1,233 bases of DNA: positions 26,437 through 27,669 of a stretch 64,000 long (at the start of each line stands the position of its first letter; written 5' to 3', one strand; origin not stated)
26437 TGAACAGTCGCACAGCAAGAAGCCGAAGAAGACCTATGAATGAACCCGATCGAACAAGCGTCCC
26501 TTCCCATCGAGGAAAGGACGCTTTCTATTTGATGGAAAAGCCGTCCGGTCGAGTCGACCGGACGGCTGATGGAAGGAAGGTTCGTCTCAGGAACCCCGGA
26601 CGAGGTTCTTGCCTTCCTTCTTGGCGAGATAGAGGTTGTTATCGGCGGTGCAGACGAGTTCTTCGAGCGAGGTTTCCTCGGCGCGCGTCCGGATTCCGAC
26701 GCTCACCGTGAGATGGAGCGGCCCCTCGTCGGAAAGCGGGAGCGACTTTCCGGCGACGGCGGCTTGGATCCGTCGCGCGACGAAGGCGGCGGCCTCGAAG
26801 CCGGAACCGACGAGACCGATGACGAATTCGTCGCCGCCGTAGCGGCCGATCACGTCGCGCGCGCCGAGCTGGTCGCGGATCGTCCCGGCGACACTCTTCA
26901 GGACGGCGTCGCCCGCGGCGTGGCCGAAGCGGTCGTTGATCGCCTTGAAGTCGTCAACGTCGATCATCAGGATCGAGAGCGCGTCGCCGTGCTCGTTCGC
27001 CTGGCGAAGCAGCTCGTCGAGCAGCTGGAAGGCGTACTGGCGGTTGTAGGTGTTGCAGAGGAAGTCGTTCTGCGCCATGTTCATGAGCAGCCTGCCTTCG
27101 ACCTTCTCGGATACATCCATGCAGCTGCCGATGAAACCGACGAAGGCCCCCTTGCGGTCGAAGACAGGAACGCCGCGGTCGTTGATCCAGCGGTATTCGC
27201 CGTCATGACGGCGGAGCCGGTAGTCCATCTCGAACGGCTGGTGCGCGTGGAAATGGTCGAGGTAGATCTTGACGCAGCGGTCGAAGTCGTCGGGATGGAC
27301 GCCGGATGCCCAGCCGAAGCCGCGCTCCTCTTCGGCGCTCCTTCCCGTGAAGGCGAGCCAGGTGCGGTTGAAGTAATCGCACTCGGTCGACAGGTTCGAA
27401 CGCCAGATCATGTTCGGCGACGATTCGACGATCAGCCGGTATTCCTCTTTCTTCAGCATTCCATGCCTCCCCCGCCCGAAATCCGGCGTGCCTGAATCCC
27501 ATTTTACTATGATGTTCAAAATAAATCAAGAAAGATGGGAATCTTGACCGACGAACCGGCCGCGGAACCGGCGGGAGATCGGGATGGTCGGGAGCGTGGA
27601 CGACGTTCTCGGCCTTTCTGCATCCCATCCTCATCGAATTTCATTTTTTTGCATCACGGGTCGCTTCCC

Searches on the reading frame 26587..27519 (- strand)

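Call 6: search_protein_families(library=pfam, proteins=[window:26587-27519:-], max_evalue=0.01)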
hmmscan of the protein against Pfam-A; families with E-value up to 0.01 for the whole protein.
window:26587-27519:- (310 aa): 7 families
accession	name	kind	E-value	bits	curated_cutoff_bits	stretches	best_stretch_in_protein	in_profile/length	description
PF00990.26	GGDEF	-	1.3e-38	132.7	23.8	1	150-305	2-160/161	Diguanylate cyclase, GGDEF domain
PF08447.18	PAS_3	-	4.8e-18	65.6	25.6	1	49-131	3-87/89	PAS fold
PF00989.32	PAS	-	4.5e-12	46.4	22.6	1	25-136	1-113/113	PAS fold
PF13426.13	PAS_9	-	8.7e-08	32.8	27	1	41-138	7-103/103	PAS domain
PF08448.16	PAS_4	-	0.00027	21.6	23.1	1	32-140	2-109/110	PAS fold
PF13188.13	PAS_8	-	0.00056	20.2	21.8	1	26-74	2-49/65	PAS domain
PF22335.1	Cas10-Cmr2_palm2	-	0.0086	16.6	27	0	228-305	58-130/133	Cas10/Cmr2, second palm domain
